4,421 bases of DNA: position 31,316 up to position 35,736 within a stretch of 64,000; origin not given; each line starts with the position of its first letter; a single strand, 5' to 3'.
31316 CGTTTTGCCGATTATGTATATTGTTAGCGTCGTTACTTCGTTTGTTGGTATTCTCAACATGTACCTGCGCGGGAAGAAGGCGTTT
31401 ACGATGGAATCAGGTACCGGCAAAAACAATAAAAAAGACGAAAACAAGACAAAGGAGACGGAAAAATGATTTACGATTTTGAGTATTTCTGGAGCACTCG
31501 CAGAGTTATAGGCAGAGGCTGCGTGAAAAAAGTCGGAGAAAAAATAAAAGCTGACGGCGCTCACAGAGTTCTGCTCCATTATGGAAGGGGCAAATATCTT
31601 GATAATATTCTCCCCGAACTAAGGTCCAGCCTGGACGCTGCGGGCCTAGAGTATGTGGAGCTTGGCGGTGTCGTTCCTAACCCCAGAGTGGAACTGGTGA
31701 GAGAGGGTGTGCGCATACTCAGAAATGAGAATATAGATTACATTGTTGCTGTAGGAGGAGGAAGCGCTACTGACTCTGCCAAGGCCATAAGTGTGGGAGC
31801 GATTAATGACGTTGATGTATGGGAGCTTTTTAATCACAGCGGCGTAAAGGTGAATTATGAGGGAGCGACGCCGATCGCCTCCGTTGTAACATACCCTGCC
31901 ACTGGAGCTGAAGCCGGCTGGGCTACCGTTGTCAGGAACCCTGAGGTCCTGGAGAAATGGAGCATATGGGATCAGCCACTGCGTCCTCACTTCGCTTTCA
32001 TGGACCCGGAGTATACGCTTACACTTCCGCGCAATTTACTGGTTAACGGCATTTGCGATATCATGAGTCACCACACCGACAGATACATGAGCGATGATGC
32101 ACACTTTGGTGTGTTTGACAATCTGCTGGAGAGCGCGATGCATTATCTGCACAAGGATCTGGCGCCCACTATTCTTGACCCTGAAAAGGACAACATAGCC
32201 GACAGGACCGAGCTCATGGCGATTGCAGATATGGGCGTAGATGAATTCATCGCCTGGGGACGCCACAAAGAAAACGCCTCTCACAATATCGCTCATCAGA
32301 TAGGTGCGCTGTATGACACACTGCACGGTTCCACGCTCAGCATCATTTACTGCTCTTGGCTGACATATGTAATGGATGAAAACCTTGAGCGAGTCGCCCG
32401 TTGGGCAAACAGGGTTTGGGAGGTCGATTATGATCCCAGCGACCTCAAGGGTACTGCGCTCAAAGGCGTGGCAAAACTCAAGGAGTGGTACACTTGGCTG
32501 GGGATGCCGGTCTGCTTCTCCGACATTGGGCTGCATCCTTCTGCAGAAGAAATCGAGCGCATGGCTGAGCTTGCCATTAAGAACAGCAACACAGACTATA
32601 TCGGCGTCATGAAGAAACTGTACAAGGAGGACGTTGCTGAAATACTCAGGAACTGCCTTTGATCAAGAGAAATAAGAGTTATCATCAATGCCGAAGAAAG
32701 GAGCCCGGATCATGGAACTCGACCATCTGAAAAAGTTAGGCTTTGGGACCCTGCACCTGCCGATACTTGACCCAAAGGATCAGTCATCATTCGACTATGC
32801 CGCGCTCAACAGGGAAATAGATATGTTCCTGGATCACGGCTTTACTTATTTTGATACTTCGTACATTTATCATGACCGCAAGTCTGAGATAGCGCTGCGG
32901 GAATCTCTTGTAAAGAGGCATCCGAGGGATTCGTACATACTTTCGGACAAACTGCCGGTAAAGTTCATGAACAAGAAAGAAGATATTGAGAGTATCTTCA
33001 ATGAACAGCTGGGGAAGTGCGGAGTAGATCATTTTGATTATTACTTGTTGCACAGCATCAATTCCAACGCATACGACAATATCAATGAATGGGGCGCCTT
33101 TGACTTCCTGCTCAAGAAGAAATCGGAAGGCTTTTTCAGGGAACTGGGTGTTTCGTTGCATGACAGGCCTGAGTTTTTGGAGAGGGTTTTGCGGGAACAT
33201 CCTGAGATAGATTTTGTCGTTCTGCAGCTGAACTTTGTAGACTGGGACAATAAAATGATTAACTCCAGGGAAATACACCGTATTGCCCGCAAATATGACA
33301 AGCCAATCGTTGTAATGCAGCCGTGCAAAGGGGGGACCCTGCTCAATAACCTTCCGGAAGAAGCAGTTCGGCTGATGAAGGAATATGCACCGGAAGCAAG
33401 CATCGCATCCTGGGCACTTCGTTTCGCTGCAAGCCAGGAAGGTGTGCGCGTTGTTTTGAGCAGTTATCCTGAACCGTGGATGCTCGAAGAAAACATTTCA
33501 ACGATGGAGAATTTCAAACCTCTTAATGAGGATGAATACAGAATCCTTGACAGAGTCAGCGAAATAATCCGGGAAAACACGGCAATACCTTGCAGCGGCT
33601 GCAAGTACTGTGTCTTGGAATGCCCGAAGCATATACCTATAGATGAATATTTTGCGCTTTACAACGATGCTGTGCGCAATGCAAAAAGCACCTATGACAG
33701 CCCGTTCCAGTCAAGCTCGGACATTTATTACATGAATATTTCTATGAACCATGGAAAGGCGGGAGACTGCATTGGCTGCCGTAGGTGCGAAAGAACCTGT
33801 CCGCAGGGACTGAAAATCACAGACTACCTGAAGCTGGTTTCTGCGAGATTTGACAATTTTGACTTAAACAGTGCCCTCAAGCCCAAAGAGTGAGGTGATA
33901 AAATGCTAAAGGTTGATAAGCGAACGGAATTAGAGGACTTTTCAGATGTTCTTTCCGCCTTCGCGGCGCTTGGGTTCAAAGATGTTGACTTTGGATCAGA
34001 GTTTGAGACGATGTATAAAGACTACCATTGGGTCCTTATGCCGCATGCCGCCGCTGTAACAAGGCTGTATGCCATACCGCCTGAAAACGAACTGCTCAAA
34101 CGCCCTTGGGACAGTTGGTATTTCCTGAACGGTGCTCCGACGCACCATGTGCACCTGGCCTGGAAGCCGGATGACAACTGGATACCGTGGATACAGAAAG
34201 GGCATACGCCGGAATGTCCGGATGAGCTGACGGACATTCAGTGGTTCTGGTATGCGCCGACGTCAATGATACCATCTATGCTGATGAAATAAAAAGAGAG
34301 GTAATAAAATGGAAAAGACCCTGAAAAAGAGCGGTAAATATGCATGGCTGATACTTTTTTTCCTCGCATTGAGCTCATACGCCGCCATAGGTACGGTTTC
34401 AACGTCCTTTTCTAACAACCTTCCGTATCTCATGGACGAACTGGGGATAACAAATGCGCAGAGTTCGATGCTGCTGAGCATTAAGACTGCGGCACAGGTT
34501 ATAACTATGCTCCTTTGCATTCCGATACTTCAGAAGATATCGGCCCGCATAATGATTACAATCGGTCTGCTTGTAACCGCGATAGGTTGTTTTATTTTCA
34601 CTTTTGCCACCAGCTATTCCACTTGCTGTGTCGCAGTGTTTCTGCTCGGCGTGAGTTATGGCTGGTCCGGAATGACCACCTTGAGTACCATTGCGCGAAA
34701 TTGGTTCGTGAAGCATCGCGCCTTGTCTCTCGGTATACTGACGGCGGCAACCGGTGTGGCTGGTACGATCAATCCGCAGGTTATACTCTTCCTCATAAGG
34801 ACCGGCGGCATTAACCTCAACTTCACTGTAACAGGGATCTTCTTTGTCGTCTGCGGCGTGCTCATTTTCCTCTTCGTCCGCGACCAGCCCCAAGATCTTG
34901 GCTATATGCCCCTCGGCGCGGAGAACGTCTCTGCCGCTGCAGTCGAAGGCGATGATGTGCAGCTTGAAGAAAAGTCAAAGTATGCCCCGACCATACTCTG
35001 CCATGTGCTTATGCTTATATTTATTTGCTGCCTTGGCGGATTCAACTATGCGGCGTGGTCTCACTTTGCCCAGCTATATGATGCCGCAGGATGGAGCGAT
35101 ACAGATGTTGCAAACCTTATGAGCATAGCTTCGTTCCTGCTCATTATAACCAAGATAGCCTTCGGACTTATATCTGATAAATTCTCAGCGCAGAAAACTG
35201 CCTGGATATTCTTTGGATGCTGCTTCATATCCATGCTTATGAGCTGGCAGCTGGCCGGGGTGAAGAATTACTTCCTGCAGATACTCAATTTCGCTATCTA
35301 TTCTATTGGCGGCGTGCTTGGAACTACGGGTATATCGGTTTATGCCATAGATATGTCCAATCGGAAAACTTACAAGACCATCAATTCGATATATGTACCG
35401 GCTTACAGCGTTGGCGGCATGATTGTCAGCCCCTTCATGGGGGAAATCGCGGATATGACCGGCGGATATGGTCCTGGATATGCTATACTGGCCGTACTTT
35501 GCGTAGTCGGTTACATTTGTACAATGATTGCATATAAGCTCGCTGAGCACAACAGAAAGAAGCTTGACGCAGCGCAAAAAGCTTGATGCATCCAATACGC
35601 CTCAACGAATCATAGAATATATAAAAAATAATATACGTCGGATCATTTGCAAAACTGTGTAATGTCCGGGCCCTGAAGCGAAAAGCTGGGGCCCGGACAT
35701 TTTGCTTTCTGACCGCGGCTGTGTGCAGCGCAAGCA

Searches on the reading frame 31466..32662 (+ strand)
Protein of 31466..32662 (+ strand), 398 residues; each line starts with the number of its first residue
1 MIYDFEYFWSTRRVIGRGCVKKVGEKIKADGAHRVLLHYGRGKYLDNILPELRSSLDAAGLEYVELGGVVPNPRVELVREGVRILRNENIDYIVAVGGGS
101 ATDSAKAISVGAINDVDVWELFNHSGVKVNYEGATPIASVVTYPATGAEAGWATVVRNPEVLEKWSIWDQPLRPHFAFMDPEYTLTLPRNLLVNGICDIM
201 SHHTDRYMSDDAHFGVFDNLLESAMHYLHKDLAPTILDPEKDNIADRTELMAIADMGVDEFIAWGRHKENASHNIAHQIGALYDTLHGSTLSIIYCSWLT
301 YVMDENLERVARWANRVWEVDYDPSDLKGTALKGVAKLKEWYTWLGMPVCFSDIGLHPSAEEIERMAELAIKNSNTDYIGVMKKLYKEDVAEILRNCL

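Call 8: search_protein_families(library=pfam, proteins=[window:31466-32662:+])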
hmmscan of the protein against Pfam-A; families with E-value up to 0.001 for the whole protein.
window:31466-32662:+ (398 aa): 3 families
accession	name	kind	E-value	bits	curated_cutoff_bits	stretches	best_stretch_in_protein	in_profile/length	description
PF00465.25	Fe-ADH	-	4.7e-38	130.9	31.3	1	11-181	2-168/168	Iron-containing alcohol dehydrogenase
PF25137.1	ADH_Fe_C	-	1.6e-18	67.5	27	1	195-396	4-192/194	Fe-containing alcohol dehydrogenase family, C-terminal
PF13685.12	Fe-ADH_2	-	4.3e-10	40.2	28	1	14-110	1-95/149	Iron-containing alcohol dehydrogenase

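Call 9: search_protein_families(library=ncbifam, proteins=[window:31466-32662:+], max_evalue=1e-10)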
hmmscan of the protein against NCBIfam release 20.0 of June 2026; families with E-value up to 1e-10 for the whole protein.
window:31466-32662:+ (398 aa): 13 families
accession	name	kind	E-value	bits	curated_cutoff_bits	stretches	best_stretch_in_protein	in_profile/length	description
NF011717.0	PRK15138.1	equivalog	3.7e-49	167.8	645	1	4-360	3-352/387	alcohol dehydrogenase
NF053866.1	CholDhdGbsBBac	equivalog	1.8e-40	138.8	550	1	11-398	16-391/392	choline dehydrogenase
NF041833.1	Fe_ADH_ErcA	equivalog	1.8e-38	132.6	550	1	12-374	10-360/382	alcohol dehydrogenase-like regulatory protein ErcA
NF007911.0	PRK10624.1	equivalog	5.1e-38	131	537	1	15-395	13-379/382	lactaldehyde reductase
TIGR02638.1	lactal_redase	equivalog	3.5e-35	121.5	523.15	1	15-375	12-362/379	lactaldehyde reductase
NF058672.1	4HyButDHCUPNE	equivalog_domain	6.3e-24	84.9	500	1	11-372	8-354/378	4-hydroxybutyrate dehydrogenase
TIGR03405.1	Phn_Fe-ADH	equivalog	7.8e-23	80.8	423.7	1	41-380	32-354/355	iron-containing alcohol dehydrogenase PsrA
NF010378.0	PRK13805.1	equivalog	4e-22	77.9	951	1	40-313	490-767/872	bifunctional acetaldehyde-CoA/alcohol dehydrogenase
TIGR04266.1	NDMA_methanol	equivalog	8.6e-22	77.5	625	1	6-316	12-317/420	NDMA-dependent methanol dehydrogenase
NF007363.0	PRK09860.1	equivalog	2.4e-19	69.7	581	1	48-296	47-286/383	L-threonine dehydrogenase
NF050025.1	SulfAcetaldRedSarD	equivalog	1.7e-17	63.4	700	1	10-370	8-358/385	sulfoacetaldehyde reductase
NF041822.1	daptide_DH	equivalog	8.9e-13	47.8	300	1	88-229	53-197/363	daptide-type RiPP biosynthesis dehydogenase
NF011998.0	PRK15454.1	equivalog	2.2e-12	46.4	556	1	15-297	32-305/395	ethanolamine utilization ethanol dehydrogenase EutG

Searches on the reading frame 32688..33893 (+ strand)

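Call 8: search_protein_families(library=pfam, proteins=[window:32688-33893:+])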
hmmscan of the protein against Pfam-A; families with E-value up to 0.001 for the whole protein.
window:32688-33893:+ (401 aa): 11 families
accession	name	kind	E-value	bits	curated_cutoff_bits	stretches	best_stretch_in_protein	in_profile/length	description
PF00248.27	Aldo_ket_red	-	2.6e-39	135.5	24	1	16-291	1-290/291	Aldo/keto reductase family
PF13187.11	Fer4_9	-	1.7e-09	38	27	1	302-374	2-50/52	4Fe-4S dicluster domain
PF13534.11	Fer4_17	-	6.9e-07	30.2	22.2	1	302-375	2-60/61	4Fe-4S dicluster domain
PF17179.9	Fer4_22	-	3.8e-06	28.1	27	0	353-374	74-94/95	4Fe-4S dicluster domain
PF13183.11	Fer4_8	-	9.9e-06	26.4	27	1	301-375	4-68/68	4Fe-4S dicluster domain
PF13237.11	Fer4_10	-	1.1e-05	25.7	25.5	1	300-372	7-53/53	4Fe-4S dicluster domain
PF12838.12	Fer4_7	-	1.2e-05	26.1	27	1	302-374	2-51/52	4Fe-4S dicluster domain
PF13746.11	Fer4_18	-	1.2e-05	25.9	27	0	354-383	54-83/114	4Fe-4S dicluster domain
PF14691.11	Fer4_20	-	0.00019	21.7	25.8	0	355-386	18-51/113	Dihydroprymidine dehydrogenase domain II, 4Fe-4S cluster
PF00037.32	Fer4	-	0.00036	20.6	21.1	0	360-374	7-21/24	4Fe-4S binding domain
PF14697.11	Fer4_21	-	0.00037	21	35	0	357-372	37-52/59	4Fe-4S dicluster domain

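Call 9: search_protein_families(library=ncbifam, proteins=[window:32688-33893:+], max_evalue=1e-10)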
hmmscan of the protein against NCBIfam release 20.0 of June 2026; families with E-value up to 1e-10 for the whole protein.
window:32688-33893:+ (401 aa): 0 families

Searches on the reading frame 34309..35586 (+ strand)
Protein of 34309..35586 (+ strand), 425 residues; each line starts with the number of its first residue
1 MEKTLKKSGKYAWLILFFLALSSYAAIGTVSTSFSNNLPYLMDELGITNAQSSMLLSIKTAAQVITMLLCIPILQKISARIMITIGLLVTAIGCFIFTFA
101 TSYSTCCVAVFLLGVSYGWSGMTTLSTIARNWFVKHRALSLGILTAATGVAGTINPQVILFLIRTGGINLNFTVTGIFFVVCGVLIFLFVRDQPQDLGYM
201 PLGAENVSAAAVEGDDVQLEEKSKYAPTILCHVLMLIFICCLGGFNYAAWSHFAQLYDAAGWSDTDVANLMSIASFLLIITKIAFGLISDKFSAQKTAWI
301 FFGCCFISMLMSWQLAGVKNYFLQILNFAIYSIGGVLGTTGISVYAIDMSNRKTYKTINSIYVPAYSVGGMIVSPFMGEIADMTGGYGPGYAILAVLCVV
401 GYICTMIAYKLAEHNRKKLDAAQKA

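Call 8: search_protein_families(library=pfam, proteins=[window:34309-35586:+])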
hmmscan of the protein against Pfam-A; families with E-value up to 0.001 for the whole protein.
window:34309-35586:+ (425 aa): 2 families
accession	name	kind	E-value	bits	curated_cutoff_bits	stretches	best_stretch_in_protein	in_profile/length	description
PF07690.21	MFS_1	-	1.4e-38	133.2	33.4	2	22-372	3-345/347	Major Facilitator Superfamily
PF12832.13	MFS_1_like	-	2.6e-05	23.9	25.2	0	17-149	217-347/373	MFS_1 like family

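Call 9: search_protein_families(library=ncbifam, proteins=[window:34309-35586:+], max_evalue=1e-10)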
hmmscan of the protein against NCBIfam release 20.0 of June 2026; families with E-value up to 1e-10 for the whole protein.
window:34309-35586:+ (425 aa): 5 families
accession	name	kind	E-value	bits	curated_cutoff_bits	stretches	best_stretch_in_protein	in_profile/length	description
NF049980.1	SfMCT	equivalog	5.1e-25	87.9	320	1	26-397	14-378/378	L-lactate MFS transporter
TIGR00881.1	2A0104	subfamily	5.6e-20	71.7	407.75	1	24-232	4-210/379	phosphoglycerate transporter protein PgtP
TIGR00893.1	2A0114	subfamily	2.6e-19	69.4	395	1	35-407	14-397/399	D-galactonate transporter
TIGR00886.1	2A0108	subfamily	1.7e-15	57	311.7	1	15-329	8-328/368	NarK family nitrate/nitrite MFS transporter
TIGR00890.1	2A0111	subfamily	2.9e-12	46.2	374.85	1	30-337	18-313/377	oxalate/formate antiport family MFS transporter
